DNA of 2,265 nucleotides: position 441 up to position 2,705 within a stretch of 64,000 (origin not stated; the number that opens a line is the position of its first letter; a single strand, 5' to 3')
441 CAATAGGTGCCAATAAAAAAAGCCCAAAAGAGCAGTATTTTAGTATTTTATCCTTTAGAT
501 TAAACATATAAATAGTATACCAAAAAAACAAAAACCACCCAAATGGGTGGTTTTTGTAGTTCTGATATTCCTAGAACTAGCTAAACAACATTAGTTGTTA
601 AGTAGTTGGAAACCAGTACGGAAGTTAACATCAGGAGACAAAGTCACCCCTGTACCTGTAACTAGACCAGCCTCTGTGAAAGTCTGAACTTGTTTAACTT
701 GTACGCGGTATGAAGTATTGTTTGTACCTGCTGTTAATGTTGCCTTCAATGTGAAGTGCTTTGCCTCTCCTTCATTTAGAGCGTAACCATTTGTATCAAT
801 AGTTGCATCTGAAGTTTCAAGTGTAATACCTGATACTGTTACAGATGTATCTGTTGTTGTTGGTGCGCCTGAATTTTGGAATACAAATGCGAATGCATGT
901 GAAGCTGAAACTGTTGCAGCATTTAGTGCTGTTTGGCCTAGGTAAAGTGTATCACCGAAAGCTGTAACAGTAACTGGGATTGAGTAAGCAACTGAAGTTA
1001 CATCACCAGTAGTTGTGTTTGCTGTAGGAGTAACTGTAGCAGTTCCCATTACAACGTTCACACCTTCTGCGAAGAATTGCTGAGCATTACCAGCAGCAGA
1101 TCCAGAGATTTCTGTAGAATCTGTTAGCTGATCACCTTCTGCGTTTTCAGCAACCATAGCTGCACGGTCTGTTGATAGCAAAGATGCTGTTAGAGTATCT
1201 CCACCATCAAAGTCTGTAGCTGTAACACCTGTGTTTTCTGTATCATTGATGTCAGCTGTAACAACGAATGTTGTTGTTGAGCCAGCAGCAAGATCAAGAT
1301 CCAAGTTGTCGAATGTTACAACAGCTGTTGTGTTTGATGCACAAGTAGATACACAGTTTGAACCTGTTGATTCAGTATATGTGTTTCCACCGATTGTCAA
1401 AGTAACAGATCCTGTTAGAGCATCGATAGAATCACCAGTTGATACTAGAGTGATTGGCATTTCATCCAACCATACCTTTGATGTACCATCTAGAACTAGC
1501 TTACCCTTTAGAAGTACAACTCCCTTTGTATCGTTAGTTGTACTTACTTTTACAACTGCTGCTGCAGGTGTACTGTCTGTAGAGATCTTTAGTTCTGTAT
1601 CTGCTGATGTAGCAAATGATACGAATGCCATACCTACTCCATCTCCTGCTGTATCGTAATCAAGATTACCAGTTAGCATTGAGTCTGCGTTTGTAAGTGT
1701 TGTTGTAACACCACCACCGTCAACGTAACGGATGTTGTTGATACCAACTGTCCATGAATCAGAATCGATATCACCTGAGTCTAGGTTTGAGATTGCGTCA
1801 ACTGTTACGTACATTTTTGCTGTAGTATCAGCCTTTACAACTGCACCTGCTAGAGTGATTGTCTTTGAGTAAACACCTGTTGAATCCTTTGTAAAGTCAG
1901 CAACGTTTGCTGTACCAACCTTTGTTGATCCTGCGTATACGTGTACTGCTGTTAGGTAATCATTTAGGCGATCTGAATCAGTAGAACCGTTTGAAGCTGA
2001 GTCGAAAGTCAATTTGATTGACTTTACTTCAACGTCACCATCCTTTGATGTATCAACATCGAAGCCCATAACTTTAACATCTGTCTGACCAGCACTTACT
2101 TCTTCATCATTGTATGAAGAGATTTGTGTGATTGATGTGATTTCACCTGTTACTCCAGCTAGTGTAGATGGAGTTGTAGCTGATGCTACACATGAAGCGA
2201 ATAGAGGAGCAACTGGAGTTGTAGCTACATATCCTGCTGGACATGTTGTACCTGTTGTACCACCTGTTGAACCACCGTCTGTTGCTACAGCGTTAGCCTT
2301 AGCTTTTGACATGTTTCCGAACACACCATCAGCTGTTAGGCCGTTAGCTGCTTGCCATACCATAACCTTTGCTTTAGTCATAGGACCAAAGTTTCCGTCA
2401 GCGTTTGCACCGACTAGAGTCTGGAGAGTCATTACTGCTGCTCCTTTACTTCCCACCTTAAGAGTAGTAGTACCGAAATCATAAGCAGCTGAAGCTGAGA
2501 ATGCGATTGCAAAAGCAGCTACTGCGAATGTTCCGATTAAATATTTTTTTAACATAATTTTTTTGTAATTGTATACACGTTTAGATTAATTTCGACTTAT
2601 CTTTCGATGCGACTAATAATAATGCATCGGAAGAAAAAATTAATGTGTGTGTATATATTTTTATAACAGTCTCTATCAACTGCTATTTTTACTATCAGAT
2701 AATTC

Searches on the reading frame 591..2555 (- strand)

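Call 24: search_protein_families(library=pfam, proteins=[window:591-2555:-], max_evalue=0.001)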
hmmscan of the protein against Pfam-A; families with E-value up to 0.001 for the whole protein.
window:591-2555:- (654 aa): 1 family
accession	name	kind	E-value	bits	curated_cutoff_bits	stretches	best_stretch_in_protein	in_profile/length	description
PF01471.23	PG_binding_1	-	4.5e-08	33.6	23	1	51-81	21-51/57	Putative peptidoglycan binding domain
